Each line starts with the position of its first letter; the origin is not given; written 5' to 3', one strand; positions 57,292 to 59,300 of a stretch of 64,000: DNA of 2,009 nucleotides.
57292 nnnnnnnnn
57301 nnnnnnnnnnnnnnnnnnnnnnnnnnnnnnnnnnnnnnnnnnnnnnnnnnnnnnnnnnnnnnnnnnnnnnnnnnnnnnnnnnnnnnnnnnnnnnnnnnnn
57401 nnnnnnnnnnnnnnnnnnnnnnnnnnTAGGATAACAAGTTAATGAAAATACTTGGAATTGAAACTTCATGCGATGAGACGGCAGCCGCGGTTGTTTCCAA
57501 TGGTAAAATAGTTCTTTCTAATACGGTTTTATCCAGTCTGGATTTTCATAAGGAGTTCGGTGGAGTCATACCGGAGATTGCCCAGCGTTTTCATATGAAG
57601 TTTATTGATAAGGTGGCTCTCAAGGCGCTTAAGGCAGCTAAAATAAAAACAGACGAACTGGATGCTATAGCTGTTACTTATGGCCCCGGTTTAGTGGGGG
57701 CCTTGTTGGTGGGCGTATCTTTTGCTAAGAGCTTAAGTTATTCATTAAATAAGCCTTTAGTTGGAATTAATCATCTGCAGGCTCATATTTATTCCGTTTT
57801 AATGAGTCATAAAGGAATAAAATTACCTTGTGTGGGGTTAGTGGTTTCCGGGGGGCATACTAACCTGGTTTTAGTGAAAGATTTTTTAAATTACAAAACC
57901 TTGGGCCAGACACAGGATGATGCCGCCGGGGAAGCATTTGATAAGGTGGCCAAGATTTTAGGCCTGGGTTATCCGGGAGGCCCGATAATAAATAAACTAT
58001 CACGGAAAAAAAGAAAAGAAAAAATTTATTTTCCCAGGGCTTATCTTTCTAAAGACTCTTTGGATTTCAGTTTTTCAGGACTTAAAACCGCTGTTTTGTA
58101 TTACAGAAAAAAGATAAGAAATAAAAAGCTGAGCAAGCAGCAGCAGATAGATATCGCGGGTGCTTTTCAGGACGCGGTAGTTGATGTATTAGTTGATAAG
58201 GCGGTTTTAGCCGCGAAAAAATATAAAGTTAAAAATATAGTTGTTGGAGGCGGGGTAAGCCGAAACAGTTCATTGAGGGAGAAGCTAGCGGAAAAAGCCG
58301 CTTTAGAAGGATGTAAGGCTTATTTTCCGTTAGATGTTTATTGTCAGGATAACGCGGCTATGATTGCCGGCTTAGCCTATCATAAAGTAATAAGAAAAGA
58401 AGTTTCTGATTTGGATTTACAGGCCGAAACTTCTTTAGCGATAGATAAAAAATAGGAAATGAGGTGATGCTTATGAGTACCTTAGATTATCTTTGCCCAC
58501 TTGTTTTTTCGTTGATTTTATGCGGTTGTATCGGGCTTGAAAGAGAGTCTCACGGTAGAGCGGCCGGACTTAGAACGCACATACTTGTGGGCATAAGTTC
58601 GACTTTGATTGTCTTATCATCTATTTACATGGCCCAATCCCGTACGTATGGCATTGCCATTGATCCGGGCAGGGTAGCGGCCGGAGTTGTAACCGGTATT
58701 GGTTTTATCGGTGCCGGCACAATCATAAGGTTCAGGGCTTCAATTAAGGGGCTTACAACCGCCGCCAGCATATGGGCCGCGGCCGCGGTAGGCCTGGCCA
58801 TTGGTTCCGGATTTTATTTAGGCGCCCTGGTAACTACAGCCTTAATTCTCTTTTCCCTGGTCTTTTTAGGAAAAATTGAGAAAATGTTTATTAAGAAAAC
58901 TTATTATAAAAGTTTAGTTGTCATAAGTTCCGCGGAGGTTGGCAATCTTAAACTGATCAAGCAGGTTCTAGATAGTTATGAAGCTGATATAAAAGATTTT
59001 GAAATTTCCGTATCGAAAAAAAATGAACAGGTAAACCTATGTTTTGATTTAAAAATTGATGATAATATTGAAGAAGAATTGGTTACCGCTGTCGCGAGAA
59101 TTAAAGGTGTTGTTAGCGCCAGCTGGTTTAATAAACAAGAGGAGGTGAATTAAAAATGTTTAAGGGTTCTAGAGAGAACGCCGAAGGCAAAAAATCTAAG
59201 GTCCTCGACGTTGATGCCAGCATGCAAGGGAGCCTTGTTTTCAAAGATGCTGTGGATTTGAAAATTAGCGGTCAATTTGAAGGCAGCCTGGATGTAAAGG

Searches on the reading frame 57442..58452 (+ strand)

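Call 3: search_protein_families(library=pfam, proteins=[window:57442-58452:+], max_evalue=1)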
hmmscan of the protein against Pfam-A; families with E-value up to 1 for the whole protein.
window:57442-58452:+ (337 aa): 3 families
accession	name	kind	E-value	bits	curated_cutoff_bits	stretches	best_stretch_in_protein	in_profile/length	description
PF00814.31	TsaD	-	1.5e-92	310.5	24.8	1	24-309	2-263/264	tRNA N6-adenosine threonylcarbamoyltransferase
PF22521.2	HypF_C_2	-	3.7e-10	40.4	27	1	221-304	152-235/241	Carbamoyltransferase, Kae1-like Domain, second subdomain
PF02543.21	Carbam_trans_N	-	9e-06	25.8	24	1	167-286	207-324/346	Carbamoyltransferase N-terminus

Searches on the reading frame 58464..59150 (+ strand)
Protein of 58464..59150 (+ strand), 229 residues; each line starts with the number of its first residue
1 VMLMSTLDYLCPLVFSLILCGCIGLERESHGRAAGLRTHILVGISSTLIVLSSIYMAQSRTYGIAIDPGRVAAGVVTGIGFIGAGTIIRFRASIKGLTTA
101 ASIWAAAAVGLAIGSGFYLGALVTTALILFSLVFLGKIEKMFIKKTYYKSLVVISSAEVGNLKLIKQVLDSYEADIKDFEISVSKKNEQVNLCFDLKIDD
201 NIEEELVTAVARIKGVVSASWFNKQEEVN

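Call 3: search_protein_families(library=pfam, proteins=[window:58464-59150:+], max_evalue=1)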
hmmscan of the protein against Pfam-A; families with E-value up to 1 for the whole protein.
window:58464-59150:+ (229 aa): 5 families
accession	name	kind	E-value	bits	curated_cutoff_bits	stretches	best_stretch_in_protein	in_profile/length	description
PF02308.21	MgtC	-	1.3e-37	129.3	31.4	1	13-140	1-120/121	MgtC family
PF16316.10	DUF4956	-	0.0041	17.3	30.6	1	71-181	43-153/169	Domain of unknown function (DUF4956)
PF13291.12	ACT_4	-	0.01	16.9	27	1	146-219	4-78/80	ACT domain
PF12645.13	HTH_16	-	0.014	15.9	22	1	153-210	3-61/65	Helix-turn-helix domain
PF04191.18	PEMT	-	0.11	13.4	25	1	106-149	61-104/105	Phospholipid methyltransferase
